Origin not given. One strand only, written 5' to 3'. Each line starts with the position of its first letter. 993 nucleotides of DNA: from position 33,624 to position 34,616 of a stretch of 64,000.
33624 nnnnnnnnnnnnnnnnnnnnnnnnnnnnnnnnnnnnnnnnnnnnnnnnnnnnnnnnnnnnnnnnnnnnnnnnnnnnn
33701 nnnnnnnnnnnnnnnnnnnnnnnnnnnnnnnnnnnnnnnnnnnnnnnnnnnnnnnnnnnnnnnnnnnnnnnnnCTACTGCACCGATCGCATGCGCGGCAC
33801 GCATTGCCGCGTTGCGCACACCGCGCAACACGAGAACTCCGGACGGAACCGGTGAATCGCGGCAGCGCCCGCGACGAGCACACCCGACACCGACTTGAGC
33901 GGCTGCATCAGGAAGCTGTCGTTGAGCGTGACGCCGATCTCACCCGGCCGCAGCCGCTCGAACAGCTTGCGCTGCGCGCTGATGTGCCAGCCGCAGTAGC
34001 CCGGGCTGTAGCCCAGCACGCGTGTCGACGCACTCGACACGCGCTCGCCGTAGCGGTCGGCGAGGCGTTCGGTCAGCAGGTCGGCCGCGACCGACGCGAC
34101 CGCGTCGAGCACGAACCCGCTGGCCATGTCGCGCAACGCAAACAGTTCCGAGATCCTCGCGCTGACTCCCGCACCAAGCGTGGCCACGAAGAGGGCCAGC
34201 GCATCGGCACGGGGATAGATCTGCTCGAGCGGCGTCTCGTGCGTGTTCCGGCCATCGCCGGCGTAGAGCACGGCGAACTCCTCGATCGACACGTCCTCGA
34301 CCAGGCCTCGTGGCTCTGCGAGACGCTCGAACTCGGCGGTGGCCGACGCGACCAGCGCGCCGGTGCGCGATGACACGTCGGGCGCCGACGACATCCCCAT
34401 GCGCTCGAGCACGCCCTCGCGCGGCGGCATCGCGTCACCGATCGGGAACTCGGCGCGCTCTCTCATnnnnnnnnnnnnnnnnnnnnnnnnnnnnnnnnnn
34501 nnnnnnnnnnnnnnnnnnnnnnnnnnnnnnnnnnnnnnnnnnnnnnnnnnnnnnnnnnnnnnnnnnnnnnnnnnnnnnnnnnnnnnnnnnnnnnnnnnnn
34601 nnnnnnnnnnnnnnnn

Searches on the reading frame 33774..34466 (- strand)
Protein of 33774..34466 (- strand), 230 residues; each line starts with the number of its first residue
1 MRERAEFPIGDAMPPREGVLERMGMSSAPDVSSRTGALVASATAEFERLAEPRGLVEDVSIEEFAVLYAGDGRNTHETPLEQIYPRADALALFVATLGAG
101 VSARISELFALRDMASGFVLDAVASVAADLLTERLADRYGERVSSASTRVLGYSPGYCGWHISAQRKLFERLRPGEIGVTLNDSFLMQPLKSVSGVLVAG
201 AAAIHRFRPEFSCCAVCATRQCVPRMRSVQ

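Call 84: search_protein_families(library=pfam, proteins=[window:33774-34466:-], max_evalue=0.000001)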
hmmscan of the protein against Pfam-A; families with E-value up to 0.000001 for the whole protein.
window:33774-34466:- (230 aa): 1 family
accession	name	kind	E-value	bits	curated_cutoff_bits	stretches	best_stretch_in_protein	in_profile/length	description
PF02965.22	Met_synt_B12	-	6.4e-09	36.1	25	1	86-203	119-252/273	Vitamin B12 dependent methionine synthase, activation domain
